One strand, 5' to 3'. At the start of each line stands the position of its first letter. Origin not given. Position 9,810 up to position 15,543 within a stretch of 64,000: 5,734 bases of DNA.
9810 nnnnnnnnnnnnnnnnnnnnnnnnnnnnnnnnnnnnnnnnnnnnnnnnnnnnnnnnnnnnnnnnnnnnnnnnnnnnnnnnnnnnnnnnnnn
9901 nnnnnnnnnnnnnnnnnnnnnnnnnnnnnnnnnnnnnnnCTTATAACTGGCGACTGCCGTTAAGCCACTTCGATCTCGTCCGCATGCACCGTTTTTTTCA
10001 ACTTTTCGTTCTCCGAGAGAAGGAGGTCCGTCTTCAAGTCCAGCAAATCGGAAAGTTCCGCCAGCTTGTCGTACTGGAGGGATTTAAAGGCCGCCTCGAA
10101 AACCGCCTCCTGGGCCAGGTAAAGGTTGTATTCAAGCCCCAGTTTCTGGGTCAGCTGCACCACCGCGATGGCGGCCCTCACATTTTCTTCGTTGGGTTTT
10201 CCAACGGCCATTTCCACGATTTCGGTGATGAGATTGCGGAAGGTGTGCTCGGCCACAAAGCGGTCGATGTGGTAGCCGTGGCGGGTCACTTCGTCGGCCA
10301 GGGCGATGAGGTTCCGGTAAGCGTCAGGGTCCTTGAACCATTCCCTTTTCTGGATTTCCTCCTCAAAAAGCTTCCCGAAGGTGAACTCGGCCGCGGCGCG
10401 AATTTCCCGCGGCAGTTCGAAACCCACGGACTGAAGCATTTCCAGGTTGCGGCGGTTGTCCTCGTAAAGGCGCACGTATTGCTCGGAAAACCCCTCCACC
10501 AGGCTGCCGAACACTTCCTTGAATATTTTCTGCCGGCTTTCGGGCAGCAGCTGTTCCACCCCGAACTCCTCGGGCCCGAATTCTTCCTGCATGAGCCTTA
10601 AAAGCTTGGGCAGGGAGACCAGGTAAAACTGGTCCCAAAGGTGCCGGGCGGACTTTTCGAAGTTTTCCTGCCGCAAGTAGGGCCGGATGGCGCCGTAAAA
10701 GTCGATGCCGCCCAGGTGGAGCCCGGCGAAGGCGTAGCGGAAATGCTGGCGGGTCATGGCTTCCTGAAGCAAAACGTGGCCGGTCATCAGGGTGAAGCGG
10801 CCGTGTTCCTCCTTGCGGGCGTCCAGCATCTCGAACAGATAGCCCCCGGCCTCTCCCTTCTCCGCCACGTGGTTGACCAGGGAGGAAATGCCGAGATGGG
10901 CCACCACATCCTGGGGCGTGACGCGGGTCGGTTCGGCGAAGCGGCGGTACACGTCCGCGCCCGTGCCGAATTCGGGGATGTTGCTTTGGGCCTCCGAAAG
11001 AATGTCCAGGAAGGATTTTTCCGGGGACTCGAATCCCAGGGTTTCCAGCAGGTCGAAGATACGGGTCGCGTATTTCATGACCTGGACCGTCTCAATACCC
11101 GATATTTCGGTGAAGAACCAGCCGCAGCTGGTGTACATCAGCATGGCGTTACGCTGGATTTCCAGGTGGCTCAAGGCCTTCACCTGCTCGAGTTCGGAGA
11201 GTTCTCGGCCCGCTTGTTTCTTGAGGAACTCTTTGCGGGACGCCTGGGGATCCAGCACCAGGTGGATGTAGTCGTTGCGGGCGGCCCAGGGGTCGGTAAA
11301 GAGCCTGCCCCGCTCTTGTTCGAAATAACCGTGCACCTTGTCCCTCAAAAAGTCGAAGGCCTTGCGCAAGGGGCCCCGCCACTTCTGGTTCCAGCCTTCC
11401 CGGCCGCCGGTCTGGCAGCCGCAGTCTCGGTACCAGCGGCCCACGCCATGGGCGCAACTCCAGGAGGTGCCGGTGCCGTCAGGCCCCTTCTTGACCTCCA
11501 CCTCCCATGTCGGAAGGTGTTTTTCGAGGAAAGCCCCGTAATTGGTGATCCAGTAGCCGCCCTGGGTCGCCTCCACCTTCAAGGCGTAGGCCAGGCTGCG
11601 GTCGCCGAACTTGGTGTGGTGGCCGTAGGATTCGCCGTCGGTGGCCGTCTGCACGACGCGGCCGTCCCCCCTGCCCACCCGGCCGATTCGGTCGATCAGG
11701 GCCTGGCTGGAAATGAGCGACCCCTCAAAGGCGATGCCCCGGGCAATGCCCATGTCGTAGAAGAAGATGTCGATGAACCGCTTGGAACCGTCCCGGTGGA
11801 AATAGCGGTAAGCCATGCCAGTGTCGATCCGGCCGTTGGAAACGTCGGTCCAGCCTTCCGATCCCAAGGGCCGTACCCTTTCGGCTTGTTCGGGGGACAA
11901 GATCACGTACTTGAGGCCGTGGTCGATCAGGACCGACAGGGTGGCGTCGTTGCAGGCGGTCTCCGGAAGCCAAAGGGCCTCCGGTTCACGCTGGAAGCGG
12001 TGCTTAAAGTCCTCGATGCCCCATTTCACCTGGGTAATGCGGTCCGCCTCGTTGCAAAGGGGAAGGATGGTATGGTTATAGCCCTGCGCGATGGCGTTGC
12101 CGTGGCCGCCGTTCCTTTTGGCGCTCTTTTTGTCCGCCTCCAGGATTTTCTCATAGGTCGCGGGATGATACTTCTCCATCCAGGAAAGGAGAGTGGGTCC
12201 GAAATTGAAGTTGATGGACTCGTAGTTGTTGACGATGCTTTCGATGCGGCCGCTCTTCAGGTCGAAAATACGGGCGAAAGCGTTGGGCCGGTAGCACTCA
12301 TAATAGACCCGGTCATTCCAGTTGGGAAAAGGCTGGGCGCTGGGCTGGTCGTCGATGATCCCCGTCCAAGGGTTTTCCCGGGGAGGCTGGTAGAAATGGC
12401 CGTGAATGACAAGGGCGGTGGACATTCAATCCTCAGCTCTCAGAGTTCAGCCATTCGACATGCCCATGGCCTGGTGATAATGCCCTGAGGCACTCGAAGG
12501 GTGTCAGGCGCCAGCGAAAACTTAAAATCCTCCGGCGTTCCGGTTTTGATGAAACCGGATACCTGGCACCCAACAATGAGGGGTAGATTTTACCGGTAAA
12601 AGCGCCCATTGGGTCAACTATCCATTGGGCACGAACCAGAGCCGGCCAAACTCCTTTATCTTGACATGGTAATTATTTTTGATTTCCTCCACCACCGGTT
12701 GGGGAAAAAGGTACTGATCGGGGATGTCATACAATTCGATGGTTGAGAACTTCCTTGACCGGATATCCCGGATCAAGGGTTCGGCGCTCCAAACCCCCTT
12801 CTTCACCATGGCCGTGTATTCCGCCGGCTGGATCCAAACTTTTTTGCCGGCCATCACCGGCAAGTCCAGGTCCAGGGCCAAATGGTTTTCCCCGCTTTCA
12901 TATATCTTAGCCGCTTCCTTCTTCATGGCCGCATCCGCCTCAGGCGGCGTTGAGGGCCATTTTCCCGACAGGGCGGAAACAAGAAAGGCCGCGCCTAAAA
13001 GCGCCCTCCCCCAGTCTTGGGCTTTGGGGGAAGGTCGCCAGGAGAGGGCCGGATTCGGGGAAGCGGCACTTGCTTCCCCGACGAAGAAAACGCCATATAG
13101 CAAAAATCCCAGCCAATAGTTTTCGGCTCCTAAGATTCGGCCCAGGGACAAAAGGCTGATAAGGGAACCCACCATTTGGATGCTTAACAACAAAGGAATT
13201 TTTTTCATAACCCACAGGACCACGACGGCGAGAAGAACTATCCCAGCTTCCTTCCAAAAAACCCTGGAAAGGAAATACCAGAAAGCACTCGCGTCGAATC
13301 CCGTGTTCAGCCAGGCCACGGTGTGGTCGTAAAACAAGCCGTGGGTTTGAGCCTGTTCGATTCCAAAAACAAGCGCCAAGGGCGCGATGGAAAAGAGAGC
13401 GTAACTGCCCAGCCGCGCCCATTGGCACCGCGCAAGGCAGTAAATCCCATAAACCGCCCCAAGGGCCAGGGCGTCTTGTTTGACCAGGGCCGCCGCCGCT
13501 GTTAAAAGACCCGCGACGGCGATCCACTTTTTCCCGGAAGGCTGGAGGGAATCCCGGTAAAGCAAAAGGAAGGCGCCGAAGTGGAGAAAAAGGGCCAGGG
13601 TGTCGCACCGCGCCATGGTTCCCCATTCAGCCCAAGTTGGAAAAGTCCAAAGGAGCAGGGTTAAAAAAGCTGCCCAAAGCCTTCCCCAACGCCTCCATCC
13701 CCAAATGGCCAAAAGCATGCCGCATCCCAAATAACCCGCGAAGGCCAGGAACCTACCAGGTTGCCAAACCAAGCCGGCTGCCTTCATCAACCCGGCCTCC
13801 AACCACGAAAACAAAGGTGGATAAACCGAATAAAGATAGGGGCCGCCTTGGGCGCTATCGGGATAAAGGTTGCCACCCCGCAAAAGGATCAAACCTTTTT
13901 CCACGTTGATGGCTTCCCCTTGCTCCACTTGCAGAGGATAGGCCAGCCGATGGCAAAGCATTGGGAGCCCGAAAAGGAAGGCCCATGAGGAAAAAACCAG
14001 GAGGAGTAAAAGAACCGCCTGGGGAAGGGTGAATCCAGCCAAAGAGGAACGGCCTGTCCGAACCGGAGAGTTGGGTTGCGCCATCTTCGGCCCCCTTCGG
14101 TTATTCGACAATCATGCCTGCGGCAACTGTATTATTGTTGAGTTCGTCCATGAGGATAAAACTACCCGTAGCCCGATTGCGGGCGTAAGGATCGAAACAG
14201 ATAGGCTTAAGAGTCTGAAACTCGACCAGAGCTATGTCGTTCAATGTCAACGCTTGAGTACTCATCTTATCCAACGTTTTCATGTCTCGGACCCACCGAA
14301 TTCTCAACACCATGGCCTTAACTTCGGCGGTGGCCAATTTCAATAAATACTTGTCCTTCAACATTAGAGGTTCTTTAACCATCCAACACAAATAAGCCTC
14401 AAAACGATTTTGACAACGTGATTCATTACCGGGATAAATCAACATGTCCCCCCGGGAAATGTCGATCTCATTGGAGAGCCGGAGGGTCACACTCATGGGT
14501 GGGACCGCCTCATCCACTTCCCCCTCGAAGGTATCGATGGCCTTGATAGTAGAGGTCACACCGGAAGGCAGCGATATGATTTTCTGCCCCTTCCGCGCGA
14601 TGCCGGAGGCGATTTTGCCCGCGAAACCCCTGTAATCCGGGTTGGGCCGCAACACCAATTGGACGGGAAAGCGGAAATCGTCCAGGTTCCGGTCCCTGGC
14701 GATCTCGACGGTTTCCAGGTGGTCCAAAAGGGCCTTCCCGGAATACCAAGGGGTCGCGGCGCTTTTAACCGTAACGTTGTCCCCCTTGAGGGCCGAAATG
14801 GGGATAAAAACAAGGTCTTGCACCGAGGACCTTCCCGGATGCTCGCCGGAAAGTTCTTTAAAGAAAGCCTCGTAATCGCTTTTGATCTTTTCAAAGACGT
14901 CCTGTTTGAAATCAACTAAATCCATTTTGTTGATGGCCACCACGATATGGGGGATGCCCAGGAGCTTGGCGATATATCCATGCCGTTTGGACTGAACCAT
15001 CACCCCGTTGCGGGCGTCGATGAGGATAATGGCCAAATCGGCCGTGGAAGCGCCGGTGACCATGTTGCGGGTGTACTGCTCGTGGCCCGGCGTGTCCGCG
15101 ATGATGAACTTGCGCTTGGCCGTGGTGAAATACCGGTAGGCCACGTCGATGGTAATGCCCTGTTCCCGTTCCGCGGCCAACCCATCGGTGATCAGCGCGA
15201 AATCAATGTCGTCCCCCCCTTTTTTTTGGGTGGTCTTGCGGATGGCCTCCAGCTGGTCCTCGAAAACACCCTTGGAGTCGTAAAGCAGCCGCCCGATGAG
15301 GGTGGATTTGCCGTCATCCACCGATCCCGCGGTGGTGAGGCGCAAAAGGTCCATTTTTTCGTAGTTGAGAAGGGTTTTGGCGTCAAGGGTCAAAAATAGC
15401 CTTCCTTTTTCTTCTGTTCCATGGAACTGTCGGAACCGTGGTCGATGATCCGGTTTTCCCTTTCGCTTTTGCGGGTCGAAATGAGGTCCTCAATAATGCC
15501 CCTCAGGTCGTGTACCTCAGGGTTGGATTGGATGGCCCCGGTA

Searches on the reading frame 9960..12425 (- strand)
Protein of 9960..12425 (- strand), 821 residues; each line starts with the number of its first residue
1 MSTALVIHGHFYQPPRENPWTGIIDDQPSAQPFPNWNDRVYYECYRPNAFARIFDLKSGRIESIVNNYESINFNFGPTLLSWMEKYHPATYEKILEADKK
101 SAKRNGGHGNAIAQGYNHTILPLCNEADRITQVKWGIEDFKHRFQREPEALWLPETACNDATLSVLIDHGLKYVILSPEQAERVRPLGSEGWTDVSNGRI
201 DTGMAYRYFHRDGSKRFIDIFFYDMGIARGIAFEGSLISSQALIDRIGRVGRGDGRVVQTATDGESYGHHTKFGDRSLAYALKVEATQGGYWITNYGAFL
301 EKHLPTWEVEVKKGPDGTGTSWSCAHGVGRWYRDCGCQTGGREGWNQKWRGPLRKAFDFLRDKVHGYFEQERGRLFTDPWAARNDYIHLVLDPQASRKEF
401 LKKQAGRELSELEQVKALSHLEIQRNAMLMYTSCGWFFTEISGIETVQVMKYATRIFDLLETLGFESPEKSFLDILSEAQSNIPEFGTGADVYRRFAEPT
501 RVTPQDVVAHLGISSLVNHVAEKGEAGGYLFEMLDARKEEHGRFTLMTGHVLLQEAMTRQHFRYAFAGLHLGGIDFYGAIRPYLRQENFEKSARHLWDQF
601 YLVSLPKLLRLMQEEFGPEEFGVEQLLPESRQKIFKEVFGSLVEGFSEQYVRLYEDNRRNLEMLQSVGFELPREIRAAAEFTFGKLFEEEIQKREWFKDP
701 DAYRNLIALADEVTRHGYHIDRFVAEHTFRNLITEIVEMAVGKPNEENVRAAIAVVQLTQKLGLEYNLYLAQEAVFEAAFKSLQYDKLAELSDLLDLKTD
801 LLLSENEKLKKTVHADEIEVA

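Call 8: search_protein_families(library=ncbifam, proteins=[window:9960-12425:-])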
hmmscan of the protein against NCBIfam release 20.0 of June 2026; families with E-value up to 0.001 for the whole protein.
window:9960-12425:- (821 aa): 0 families

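Call 40: search_protein_families(library=pfam, proteins=[window:9960-12425:-], max_evalue=0.001)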
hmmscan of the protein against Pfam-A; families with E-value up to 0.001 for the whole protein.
window:9960-12425:- (821 aa): 2 families
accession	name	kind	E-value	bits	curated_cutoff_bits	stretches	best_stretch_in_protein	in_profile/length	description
PF12055.13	DUF3536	-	1.1e-92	310.8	25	1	345-626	1-283/284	Domain of unknown function (DUF3536)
PF03065.20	Glyco_hydro_57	-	1e-19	71.4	21.2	1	26-275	33-253/291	Glycosyl hydrolase family 57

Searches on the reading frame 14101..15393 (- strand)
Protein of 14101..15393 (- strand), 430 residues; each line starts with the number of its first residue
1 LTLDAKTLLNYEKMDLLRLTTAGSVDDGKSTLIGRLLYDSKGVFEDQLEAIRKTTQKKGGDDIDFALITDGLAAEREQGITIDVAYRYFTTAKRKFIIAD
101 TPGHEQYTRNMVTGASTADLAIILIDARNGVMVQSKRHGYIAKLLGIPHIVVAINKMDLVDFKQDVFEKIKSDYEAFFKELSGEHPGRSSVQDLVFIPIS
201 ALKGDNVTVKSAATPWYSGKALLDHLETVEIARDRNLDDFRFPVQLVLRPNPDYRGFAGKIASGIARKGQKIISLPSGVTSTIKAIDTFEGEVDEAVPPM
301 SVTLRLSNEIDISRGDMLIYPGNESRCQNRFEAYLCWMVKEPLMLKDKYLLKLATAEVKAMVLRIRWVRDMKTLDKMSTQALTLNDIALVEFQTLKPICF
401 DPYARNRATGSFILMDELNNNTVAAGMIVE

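Call 8: search_protein_families(library=ncbifam, proteins=[window:14101-15393:-])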
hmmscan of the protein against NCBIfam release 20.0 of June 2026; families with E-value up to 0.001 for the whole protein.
window:14101-15393:- (430 aa): 36 families (the best 25 are shown)
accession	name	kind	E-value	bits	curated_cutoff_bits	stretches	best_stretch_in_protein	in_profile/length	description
NF004035.0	PRK05506.1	subfamily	6.5e-194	645.7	715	1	7-429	15-431/632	bifunctional sulfate adenylyltransferase subunit 1/adenylylsulfate kinase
NF003478.0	PRK05124.1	equivalog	2.7e-179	596.7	590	1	10-430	21-435/475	sulfate adenylyltransferase subunit CysN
TIGR02034.1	CysN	subfamily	9.3e-167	555.2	336.1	1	17-428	1-406/406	sulfate adenylyltransferase, large subunit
NF008969.0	PRK12317.1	subfamily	6.4e-84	282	502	1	15-430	6-420/426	elongation factor 1-alpha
TIGR00483.1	EF-1_alpha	equivalog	8.5e-78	261.7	540.1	1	16-429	7-420/427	translation elongation factor EF-1 subunit alpha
NF000766.0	PRK00049.1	subfamily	5.7e-31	107.7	449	1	19-339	15-315/396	elongation factor Tu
NF009372.0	PRK12735.1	subfamily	5.1e-30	104.6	479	1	19-336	15-312/396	elongation factor Tu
NF009373.0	PRK12736.1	subfamily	7.3e-30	104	452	1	18-336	14-310/394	elongation factor Tu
TIGR00485.1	EF-Tu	equivalog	2.3e-28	99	522.4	1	19-340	15-314/394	elongation factor Tu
TIGR00475.1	selB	equivalog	1.2e-27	96.8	242.25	1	64-319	24-257/581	selenocysteine-specific translation elongation factor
TIGR03680.1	eif2g_arch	equivalog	2.6e-17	63.1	514.5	1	18-209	7-187/407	translation initiation factor IF-2 subunit gamma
NF003077.0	PRK04000.1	equivalog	3.4e-16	59.4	315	1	18-209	11-191/412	translation initiation factor IF-2 subunit gamma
NF033148.1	tet_protect_M_W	exception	9.3e-15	54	1100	1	15-172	2-146/639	TetM/TetW/TetO/TetS family tetracycline resistance ribosomal protection protein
TIGR00487.1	IF-2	equivalog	1.1e-14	54.1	424.4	1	76-207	116-238/587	translation initiation factor IF-2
TIGR00231.1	small_GTP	domain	2.2e-14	53.6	42.5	1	19-184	6-142/164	GTP-binding protein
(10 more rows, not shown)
